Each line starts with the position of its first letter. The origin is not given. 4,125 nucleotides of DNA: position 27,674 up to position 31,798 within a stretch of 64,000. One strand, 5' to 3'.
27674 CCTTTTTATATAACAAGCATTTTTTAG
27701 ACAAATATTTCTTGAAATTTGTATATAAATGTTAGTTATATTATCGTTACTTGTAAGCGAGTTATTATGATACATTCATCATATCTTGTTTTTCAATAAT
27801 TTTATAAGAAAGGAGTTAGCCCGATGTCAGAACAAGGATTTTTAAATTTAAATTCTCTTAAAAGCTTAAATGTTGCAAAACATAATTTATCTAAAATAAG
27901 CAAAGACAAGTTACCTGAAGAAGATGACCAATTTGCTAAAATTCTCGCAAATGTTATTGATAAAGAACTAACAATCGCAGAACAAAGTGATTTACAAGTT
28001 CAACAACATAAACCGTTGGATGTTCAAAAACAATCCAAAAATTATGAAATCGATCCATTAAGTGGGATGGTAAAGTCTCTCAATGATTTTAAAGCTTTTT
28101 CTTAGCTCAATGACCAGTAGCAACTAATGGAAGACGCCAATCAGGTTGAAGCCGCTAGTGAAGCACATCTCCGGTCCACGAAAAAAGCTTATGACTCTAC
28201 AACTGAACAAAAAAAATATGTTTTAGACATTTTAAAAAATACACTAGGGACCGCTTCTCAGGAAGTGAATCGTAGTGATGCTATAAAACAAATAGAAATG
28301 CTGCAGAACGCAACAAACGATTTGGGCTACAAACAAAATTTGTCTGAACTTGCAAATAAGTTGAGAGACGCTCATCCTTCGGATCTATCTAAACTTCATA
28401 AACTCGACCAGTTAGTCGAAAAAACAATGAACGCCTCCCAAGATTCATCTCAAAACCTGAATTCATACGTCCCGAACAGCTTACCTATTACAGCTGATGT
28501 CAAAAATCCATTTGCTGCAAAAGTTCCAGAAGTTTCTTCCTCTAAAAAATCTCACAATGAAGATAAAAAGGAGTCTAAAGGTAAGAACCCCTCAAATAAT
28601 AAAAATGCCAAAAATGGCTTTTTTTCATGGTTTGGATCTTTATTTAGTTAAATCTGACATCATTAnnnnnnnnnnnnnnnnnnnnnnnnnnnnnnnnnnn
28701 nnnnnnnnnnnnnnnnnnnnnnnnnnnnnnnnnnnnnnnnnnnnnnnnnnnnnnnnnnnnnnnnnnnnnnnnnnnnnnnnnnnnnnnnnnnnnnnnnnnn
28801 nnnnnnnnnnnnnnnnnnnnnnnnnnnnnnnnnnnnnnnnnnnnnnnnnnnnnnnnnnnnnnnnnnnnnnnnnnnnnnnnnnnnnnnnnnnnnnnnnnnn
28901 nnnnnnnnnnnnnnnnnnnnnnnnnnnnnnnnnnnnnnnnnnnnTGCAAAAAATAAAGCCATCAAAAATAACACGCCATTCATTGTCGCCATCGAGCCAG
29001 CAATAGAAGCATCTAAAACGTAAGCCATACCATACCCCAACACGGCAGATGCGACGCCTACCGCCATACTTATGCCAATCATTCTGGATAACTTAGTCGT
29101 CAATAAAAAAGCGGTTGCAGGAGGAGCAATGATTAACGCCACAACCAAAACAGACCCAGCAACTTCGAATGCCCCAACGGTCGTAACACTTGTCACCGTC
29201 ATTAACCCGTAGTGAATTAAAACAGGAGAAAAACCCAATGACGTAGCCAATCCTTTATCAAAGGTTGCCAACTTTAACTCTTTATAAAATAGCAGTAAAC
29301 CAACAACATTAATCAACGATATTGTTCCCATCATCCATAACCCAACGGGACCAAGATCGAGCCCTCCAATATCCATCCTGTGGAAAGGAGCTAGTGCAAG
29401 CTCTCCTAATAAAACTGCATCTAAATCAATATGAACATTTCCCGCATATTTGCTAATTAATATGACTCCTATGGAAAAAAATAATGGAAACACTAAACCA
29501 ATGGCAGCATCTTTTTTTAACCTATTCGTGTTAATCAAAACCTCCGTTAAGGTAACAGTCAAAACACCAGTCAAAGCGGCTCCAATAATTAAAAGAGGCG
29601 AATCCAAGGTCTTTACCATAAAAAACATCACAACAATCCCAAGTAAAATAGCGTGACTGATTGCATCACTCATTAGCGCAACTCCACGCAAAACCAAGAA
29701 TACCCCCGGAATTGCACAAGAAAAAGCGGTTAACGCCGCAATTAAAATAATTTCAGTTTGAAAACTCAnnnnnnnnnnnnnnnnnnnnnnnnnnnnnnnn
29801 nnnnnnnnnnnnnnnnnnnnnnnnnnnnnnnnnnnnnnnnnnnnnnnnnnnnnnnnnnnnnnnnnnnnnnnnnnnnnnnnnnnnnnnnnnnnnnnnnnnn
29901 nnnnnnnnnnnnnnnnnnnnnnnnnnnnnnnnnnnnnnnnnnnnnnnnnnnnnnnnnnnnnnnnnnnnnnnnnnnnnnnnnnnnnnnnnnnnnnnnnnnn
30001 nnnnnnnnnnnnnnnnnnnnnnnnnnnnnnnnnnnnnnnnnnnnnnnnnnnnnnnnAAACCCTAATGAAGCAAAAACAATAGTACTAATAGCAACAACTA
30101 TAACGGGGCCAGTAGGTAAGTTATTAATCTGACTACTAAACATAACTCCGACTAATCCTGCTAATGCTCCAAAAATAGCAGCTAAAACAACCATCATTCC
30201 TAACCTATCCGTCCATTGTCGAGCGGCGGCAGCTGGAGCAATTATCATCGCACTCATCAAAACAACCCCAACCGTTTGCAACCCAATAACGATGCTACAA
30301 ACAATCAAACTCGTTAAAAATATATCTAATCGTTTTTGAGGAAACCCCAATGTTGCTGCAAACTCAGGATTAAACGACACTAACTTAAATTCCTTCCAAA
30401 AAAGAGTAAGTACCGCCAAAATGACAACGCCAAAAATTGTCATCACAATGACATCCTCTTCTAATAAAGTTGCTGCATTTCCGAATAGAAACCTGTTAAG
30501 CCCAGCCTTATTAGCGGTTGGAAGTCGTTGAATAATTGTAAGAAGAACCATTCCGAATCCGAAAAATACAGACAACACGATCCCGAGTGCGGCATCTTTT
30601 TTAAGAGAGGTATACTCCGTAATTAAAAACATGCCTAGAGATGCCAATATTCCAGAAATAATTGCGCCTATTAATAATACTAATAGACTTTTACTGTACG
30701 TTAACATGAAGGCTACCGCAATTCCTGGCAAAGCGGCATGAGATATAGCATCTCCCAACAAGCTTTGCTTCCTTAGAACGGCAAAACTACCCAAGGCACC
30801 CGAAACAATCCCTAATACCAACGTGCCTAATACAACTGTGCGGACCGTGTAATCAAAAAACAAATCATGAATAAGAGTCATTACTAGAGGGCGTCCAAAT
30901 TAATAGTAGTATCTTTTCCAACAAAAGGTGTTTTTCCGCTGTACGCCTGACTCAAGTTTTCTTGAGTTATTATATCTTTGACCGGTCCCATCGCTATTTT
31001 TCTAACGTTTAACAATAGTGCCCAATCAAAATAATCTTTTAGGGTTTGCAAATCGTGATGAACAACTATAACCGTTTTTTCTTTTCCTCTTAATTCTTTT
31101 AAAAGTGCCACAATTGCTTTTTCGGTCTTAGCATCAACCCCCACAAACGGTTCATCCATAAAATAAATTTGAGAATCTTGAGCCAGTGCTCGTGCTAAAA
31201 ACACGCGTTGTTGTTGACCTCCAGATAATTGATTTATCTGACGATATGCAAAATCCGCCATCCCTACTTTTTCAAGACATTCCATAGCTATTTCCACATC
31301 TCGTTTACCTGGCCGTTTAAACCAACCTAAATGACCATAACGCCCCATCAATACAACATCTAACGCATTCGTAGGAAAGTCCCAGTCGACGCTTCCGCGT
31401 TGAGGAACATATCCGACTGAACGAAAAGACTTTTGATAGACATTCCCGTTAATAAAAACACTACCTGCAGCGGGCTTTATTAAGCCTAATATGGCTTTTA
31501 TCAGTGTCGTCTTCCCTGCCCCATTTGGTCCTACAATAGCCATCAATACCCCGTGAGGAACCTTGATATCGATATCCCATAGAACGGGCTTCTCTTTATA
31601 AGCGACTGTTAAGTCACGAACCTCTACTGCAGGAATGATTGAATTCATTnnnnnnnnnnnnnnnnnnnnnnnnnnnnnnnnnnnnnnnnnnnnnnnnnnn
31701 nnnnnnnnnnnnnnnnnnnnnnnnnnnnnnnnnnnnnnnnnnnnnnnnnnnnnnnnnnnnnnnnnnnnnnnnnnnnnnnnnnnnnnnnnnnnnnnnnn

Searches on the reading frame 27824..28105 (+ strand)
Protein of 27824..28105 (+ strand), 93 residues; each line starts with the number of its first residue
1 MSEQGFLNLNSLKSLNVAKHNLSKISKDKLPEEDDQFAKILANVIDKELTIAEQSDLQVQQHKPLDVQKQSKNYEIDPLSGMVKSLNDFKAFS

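Call 47: search_protein_families(library=pfam, proteins=[window:27824-28105:+], max_evalue=1)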
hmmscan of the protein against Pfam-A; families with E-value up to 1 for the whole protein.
window:27824-28105:+ (93 aa): 1 family
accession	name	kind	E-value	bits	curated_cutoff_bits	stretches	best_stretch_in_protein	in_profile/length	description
PF19999.4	fvmX3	-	0.13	12.8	27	1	32-69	35-73/85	FtsH ternary system domain X3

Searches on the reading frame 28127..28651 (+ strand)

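Call 47: search_protein_families(library=pfam, proteins=[window:28127-28651:+], max_evalue=1)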
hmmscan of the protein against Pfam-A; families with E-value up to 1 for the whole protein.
window:28127-28651:+ (174 aa): 1 family
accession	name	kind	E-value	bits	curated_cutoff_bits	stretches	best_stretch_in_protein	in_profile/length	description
PF11493.13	TSP9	-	0.61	11.2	25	0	127-173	33-79/81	Thylakoid soluble phosphoprotein TSP9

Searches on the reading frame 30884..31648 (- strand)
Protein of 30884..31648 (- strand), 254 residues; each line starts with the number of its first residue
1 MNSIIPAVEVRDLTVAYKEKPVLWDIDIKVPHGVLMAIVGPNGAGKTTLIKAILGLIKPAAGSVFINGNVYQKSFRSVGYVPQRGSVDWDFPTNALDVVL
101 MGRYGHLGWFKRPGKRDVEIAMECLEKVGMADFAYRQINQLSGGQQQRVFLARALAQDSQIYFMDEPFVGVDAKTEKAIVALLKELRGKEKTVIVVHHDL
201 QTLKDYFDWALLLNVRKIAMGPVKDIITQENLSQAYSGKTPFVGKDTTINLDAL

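Call 3: search_protein_families(library=pfam, proteins=[window:30884-31648:-], max_evalue=0.1)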
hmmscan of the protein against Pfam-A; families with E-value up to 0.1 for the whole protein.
window:30884-31648:- (254 aa): 28 families (the best 25 are shown)
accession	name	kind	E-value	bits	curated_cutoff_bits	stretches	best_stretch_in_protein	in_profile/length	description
PF00005.33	ABC_tran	-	3.3e-29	102.7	25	1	25-168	3-136/137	ABC transporter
PF13304.12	AAA_21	-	3.3e-10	40.9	27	2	35-57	1-23/304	AAA domain, putative AbiEii toxin, Type IV TA system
PF02463.25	SMC_N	-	2.4e-08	34.1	40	1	35-205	26-204/220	RecF/RecN/SMC N terminal domain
PF13476.12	AAA_23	-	4.2e-05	24.7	27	1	35-54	21-40/201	AAA domain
PF13555.12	AAA_29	-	4.2e-05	23.6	27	1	32-63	22-51/61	P-loop containing region of AAA domain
PF00004.35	AAA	-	0.00078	20.3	21.2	1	37-58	2-23/131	ATPase family associated with various cellular activities (AAA)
PF13558.12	SbcC_Walker_B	-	0.0012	19.5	27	1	126-184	18-89/90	SbcC/RAD50-like, Walker B motif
PF13175.12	AAA_15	-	0.0015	18.7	32.1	1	31-58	24-48/374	AAA ATPase domain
PF13401.12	AAA_22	-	0.0026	18.5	27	1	35-148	7-64/130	AAA domain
PF06414.18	Zeta_toxin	-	0.0042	17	22.3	1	34-78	17-61/199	Zeta toxin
PF01637.24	ATPase_2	-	0.0049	17.1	33.2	0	36-56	23-43/225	ATPase domain predominantly from Archaea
PF13514.12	AAA_27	-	0.013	15.5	22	1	32-56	25-49/206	AAA domain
PF13481.12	AAA_25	-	0.014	15.4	27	0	19-50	19-50/195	AAA domain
PF13191.12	AAA_16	-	0.017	16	32.6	1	35-70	26-60/167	AAA ATPase domain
PF13604.12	AAA_30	-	0.018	15.2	27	1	35-64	20-49/191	AAA domain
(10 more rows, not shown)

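Call 4: search_protein_families(library=ncbifam, proteins=[window:30884-31648:-], max_evalue=0.1)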
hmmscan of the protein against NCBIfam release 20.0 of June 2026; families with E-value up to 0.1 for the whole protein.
window:30884-31648:- (254 aa): 219 families (the best 25 are shown)
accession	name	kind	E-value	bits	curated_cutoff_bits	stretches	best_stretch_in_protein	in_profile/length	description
NF011630.0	PRK15056.1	equivalog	4.8e-70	235.9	393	1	7-240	6-242/274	manganese/iron ABC transporter ATP-binding protein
NF053840.1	MnTportMntADein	equivalog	2e-65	220.7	400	1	8-238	2-231/240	manganese ABC transporter ATP-binding protein MntA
TIGR03771.1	anch_rpt_ABC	equivalog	4.2e-60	203.2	268.8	1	29-233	2-206/223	anchored repeat-type ABC transporter ATP-binding subunit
NF040873.1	AztA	equivalog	1.6e-57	194.2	220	1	16-208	1-187/191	zinc ABC transporter ATP-binding protein AztA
NF007082.0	PRK09536.1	equivalog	5.9e-53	180.4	537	1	6-247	2-246/402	corrinoid ABC transporter ATPase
TIGR03873.1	F420-0_ABC_ATP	hypoth_equivalog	1.3e-47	162.3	372.4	1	10-239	4-237/256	putative F420-0 ABC transporter ATP-binding protein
NF010068.0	PRK13548.1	equivalog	1.1e-45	155.7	261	1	7-240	5-244/261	heme ABC transporter ATP-binding protein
NF008409.0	PRK11231.1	equivalog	1.9e-43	148.7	375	1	8-237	3-236/255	Fe(3+) dicitrate ABC transporter ATP-binding protein FecE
TIGR02315.1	ABC_phnC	equivalog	5.7e-40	137.3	266.1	1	8-236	2-242/243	phosphonate ABC transporter ATP-binding protein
TIGR01188.1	drrA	subfamily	1.6e-37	129.4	312.45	1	17-217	3-201/302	daunorubicin resistance ABC transporter, ATP-binding protein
NF007606.0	PRK10253.1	equivalog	3.5e-34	118.4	497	1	10-237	10-242/266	iron-enterobactin ABC transporter ATP-binding protein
TIGR04521.1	ECF_ATPase_2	equivalog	4.1e-33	114.7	330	1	15-239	8-245/279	energy-coupling factor transporter ATPase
NF008421.0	PRK11248.1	equivalog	9.1e-33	113.8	357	1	9-201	3-190/255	taurine ABC transporter ATP-binding subunit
TIGR02857.1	CydD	equivalog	9.4e-33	113.9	435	1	7-204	321-521/529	thiol reductant ABC exporter subunit CydD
TIGR00968.1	3a0106s01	subfamily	2.2e-32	112.5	342.75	1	9-219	2-210/237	sulfate ABC transporter ATP-binding protein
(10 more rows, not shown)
